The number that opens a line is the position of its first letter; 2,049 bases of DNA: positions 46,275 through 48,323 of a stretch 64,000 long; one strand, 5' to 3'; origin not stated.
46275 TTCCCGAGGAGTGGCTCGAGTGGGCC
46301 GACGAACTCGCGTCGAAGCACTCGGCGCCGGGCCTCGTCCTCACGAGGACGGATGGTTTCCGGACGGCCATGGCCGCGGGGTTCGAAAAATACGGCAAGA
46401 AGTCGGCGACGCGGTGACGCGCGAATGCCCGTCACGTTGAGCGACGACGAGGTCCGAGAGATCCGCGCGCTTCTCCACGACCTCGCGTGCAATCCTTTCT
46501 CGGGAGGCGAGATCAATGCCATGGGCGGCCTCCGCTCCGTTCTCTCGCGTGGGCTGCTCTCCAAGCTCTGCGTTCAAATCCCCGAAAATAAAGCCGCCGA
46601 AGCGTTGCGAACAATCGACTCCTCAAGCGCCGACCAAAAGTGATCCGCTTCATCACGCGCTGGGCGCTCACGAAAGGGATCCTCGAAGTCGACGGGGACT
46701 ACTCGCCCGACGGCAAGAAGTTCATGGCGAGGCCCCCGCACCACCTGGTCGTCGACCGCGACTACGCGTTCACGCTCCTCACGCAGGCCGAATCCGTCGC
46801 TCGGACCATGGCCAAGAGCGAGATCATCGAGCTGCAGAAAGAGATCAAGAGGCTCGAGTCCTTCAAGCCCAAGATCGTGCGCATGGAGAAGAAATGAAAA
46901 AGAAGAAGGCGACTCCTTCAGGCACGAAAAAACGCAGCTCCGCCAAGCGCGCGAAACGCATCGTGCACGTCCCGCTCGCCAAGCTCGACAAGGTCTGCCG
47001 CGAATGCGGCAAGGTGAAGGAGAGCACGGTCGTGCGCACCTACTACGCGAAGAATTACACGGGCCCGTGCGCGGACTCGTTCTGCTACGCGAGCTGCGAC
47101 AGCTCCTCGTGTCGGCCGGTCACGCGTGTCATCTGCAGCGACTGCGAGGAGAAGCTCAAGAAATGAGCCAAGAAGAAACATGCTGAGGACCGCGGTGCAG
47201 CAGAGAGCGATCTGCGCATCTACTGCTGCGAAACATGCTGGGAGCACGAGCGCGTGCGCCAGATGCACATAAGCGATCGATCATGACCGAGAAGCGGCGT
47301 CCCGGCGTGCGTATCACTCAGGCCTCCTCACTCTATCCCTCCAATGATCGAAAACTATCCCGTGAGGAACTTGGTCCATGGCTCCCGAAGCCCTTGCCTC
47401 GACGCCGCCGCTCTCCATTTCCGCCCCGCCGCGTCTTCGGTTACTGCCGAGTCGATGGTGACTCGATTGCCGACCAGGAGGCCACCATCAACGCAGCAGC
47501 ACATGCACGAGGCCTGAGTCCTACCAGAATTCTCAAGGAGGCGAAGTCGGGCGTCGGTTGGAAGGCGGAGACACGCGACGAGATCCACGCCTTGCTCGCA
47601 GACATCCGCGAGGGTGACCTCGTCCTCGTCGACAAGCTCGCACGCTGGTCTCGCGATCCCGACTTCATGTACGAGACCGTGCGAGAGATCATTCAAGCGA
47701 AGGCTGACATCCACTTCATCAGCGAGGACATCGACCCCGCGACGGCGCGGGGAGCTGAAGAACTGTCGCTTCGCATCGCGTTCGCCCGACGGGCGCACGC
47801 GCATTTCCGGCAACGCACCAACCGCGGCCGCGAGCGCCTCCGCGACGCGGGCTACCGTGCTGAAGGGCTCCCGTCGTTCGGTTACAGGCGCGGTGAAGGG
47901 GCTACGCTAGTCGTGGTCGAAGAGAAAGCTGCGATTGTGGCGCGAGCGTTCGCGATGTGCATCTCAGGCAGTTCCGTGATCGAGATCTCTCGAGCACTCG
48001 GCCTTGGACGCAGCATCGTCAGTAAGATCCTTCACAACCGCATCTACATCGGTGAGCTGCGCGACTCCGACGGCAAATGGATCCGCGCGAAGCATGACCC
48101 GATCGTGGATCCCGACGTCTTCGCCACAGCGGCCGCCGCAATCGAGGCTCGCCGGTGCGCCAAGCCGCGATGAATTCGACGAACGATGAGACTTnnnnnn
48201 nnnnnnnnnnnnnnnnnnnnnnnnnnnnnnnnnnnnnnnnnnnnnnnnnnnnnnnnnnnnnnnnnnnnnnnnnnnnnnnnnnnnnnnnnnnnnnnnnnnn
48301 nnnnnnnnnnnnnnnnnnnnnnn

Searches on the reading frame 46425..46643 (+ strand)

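Call 82: search_protein_families(library=pfam, proteins=[window:46425-46643:+], max_evalue=0.05)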
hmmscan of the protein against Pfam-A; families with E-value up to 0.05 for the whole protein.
window:46425-46643:+ (72 aa): 1 family
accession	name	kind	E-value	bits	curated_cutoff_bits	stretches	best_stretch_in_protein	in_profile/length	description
PF07171.17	MlrC_C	-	0.017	15.8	27.2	1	18-62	2-46/178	MlrC C-terminus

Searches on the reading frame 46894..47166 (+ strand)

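Call 82: search_protein_families(library=pfam, proteins=[window:46894-47166:+], max_evalue=0.05)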
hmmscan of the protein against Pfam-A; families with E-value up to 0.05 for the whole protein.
window:46894-47166:+ (90 aa): 1 family
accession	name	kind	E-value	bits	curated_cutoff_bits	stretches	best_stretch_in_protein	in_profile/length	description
PF13248.11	Zn_ribbon_3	-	0.0019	18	27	0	27-41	11-25/26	zinc-ribbon domain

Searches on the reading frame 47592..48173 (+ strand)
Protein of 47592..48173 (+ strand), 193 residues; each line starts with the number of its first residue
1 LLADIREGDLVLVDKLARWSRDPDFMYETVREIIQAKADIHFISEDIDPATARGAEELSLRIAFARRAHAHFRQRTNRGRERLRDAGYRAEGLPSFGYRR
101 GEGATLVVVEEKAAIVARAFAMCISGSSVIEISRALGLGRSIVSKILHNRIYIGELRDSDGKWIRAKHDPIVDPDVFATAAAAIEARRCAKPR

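Call 84: search_protein_families(library=pfam, proteins=[window:47592-48173:+], max_evalue=0.05)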
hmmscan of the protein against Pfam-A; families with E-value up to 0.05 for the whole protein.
window:47592-48173:+ (193 aa): 3 families
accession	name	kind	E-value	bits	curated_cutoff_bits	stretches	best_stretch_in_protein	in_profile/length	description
PF00239.26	Resolvase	-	5.7e-11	43.2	23.3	1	1-87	55-143/145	Resolvase, N terminal domain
PF07508.19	Recombinase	-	1.4e-06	28.9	21.1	1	110-186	1-101/102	Recombinase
PF13384.12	HTH_23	-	0.023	15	24.6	0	115-149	6-40/50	Homeodomain-like domain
